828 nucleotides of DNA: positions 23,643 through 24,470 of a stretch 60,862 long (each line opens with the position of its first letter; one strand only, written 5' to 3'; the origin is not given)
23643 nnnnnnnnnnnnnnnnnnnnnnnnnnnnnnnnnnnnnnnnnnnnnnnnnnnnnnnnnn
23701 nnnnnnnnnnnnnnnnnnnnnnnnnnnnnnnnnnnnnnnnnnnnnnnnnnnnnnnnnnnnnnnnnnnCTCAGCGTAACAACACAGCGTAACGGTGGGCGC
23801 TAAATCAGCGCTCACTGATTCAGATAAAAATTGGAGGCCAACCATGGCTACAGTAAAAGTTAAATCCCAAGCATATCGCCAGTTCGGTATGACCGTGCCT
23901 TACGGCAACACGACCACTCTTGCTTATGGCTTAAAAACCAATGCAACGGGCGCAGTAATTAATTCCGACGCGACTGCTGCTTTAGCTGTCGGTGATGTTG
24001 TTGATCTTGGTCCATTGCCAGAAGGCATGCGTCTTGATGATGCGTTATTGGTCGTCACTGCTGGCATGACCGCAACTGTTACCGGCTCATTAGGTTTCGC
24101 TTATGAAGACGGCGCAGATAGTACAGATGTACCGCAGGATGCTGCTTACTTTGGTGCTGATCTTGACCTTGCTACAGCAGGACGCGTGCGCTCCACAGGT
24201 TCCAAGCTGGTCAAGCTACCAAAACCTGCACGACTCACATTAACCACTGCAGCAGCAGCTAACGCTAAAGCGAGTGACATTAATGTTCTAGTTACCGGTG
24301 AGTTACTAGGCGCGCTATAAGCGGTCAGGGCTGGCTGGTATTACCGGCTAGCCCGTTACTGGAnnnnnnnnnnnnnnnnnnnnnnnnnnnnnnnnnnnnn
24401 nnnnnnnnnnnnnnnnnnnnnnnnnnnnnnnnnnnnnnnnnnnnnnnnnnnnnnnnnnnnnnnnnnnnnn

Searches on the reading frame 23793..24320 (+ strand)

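Call 24: search_protein_families(library=pfam, proteins=[window:23793-24320:+], max_evalue=0.01)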
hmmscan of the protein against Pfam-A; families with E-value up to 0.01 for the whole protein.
window:23793-24320:+ (175 aa): 0 families

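Call 25: search_protein_families(library=phrogs, proteins=[window:23793-24320:+], max_evalue=0.001)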
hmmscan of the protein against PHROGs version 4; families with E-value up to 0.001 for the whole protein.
window:23793-24320:+ (175 aa): 2 families
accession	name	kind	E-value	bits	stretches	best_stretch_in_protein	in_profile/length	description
phrog_8260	-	head and packaging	5.8e-58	196.4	1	18-174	1-158/159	virion structural protein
phrog_8455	-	head and packaging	7.7e-05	23.4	1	60-132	34-105/152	virion structural protein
